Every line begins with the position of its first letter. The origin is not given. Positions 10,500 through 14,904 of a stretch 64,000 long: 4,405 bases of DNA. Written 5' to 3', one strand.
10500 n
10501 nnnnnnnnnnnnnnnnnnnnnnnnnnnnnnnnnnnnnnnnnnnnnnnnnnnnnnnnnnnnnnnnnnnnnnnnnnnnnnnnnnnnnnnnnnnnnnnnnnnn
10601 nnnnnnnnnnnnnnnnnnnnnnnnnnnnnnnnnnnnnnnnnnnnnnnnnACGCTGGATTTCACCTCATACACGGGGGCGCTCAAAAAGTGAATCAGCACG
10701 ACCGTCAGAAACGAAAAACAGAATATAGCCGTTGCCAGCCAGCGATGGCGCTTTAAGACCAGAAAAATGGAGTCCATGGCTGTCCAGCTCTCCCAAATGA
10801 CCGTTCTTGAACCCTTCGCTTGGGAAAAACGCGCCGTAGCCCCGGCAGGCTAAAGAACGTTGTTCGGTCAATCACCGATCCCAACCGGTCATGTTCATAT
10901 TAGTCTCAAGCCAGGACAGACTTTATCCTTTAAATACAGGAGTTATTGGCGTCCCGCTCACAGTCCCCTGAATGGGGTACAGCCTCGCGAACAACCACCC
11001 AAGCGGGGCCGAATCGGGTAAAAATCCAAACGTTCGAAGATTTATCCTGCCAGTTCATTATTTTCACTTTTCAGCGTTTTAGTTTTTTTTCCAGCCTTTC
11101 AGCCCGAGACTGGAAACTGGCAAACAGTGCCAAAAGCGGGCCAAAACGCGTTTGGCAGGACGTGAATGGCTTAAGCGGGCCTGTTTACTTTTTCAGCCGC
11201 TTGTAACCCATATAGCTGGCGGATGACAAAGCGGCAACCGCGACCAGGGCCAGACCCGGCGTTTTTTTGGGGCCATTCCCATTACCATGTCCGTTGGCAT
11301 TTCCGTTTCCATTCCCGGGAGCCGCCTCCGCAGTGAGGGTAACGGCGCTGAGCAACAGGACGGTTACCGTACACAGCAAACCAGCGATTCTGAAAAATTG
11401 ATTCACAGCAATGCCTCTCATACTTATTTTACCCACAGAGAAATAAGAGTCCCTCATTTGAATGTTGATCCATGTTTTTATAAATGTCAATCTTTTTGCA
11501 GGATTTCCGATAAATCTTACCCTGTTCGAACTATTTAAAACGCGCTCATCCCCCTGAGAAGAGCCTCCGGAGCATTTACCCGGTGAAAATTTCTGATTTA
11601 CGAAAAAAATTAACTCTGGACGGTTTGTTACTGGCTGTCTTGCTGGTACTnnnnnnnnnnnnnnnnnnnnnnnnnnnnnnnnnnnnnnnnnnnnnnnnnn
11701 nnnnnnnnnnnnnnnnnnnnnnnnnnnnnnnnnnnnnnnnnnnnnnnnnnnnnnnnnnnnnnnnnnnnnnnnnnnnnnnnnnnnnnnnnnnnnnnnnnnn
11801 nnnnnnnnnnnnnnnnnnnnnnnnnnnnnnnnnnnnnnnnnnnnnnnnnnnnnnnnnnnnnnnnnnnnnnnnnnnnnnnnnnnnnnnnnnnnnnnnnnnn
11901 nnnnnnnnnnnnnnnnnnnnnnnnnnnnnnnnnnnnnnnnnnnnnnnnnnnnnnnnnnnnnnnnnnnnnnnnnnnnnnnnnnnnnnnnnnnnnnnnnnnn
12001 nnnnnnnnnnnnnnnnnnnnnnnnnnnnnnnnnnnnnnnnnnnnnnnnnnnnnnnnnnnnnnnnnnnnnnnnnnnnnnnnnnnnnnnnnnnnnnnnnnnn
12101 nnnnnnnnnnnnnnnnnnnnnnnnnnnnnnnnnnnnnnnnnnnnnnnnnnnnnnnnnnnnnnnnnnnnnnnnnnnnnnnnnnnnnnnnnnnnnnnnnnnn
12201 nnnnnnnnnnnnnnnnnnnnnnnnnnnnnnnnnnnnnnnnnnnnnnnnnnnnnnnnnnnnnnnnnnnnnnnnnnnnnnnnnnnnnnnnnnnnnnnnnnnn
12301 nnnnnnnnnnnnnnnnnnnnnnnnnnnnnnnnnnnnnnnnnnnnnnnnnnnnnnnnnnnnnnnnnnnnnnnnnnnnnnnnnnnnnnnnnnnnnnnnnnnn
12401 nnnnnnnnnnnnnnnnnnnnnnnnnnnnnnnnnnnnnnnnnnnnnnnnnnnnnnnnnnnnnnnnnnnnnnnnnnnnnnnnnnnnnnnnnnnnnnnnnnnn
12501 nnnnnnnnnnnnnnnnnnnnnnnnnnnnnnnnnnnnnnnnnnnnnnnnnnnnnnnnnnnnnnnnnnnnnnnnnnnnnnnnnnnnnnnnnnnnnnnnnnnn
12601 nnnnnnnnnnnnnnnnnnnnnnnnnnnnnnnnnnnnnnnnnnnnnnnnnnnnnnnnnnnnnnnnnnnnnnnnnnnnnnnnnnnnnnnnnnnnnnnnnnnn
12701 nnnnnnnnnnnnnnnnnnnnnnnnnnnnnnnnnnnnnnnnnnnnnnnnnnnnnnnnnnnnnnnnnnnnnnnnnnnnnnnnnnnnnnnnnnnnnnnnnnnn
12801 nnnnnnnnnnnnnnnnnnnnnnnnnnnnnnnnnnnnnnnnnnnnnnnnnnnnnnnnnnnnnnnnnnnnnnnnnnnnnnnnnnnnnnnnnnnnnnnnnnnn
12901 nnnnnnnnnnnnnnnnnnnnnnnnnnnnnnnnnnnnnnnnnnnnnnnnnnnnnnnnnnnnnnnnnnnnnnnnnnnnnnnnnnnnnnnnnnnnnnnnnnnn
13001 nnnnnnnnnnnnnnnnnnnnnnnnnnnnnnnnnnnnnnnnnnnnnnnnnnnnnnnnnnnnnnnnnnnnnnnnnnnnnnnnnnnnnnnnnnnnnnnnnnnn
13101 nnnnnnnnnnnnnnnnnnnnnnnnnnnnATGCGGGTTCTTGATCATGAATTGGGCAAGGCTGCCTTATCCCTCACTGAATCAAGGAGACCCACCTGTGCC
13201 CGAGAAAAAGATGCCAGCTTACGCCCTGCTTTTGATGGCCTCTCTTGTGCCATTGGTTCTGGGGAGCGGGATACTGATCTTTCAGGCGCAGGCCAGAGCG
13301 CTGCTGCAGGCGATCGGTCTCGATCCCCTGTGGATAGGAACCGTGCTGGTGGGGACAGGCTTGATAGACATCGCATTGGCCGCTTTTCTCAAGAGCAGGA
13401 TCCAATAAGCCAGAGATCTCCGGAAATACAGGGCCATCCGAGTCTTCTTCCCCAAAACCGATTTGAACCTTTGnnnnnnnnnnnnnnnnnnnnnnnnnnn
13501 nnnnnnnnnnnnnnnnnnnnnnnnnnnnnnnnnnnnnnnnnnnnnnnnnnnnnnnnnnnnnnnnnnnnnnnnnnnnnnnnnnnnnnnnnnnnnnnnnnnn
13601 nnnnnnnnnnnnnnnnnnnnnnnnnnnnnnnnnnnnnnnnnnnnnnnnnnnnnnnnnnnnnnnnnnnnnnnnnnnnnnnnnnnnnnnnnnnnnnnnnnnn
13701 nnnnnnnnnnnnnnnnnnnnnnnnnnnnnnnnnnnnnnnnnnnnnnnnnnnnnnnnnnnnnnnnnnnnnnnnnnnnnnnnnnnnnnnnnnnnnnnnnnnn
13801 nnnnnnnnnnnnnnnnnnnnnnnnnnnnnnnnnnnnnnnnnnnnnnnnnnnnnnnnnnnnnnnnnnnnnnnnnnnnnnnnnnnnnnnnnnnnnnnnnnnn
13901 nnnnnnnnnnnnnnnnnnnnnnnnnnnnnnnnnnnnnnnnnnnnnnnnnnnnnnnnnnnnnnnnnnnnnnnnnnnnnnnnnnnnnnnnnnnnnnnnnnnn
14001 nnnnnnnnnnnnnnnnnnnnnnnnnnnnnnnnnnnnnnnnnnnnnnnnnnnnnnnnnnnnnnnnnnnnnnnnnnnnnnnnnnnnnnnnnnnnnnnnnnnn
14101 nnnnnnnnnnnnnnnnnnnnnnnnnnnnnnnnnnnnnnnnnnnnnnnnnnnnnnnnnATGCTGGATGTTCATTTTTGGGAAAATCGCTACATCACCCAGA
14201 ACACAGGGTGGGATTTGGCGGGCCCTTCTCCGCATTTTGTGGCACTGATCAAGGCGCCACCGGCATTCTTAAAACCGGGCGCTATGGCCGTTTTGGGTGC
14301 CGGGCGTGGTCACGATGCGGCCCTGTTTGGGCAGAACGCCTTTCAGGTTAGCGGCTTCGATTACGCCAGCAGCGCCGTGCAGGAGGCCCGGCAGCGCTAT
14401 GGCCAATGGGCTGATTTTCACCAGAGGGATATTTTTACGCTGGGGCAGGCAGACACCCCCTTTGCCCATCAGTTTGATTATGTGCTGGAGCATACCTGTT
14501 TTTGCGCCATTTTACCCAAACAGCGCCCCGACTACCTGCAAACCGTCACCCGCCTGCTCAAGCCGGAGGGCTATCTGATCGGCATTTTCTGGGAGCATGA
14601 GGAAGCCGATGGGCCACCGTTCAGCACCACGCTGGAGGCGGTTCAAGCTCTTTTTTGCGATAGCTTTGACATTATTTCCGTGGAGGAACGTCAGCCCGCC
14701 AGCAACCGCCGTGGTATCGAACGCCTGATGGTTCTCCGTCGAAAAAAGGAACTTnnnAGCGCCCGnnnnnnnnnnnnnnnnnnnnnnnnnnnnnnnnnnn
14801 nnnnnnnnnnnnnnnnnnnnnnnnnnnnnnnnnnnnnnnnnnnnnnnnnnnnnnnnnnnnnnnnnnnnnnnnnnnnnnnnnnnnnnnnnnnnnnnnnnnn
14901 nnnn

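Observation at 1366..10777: Seven-gene EPS export/biosynthesis operon whose Wzc/GumC-like co-polymerase carries a degenerate (Walker-A-less) kinase-like domain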

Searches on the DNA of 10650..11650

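Call 64: search_rna_families(source=window, start=10650, end=11650, threshold=evalue, max_evalue=1)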
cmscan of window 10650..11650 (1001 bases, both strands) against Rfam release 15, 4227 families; matches with E-value up to 1: 1.
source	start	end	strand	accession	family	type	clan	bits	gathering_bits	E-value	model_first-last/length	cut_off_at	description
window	11056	11101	-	RF01306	sR52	Gene; snRNA; snoRNA; CD-box;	-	20.5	50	0.1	1-60/60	no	Small nucleolar RNA sR52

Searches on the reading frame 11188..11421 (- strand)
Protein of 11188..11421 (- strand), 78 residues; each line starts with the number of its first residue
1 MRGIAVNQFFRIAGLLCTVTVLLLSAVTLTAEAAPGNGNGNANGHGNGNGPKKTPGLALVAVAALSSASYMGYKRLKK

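Call 69: search_protein_families(library=pfam, proteins=[window:11188-11421:-], max_evalue=1)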
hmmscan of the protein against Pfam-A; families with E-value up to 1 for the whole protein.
seq(78 aa): 1 family
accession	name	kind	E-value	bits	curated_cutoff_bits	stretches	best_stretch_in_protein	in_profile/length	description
PF00746.26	Gram_pos_anchor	-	0.11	12.9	20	0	52-75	15-38/43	LPXTG cell wall anchor motif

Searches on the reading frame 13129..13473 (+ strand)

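Call 10: search_protein_families(library=ncbifam, proteins=[window:13129-13473:+], max_evalue=0.01)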
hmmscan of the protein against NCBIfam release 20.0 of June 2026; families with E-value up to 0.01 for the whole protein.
window:13129-13473:+ (115 aa): 0 families

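Call 22: search_protein_families(library=pfam, proteins=[window:13129-13473:+], max_evalue=0.001)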
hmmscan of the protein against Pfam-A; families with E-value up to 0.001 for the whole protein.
window:13129-13473:+ (115 aa): 0 families

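Call 69: search_protein_families(library=pfam, proteins=[window:13130-13405:+], max_evalue=1)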
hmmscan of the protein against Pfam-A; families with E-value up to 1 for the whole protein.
window:13130-13405:+ (92 aa): 1 family
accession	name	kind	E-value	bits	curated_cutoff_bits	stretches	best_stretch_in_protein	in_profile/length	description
PF13781.11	DoxX_3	-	0.0098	16.8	25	1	48-89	13-54/102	DoxX-like family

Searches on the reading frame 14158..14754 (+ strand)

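Call 10: search_protein_families(library=ncbifam, proteins=[window:14158-14754:+], max_evalue=0.01)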
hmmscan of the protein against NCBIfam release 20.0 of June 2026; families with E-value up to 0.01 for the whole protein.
window:14158-14754:+ (199 aa): 8 families
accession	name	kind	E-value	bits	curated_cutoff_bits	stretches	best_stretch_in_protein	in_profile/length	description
TIGR03840.1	TMPT_Se_Te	equivalog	3.7e-11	43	223.2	1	56-184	51-194/213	thiopurine S-methyltransferase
NF009732.0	PRK13255.1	equivalog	7.5e-08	32.2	213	1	84-182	98-195/218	thiopurine S-methyltransferase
NF045649.1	2X_seleno_MduS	exception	1.7e-07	30.5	380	1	45-140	47-145/338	methyltransferase domain-containing selenoprotein MduS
NF043040.1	corrin_prot_MT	hypoth_equivalog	4.6e-06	26.2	180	1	46-141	48-146/216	corrinoid protein-associated methyltransferase CpaM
NF045667.1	MTase_DVU1556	equivalog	5.2e-06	26.1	155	1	46-141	29-118/213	DVU_1556 family methyltransferase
NF041537.1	ArsM_AhpD_UU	exception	0.003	16.4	510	1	46-141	83-179/345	arsenite methyltransferase/AhpD domain selenoprotein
NF008992.0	PRK12335.1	equivalog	0.0037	16.5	303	1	38-143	121-224/289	SAM-dependent methyltransferase TehB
TIGR00477.1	tehB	equivalog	0.009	15.4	219.5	0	37-141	71-173/238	tellurite resistance methyltransferase TehB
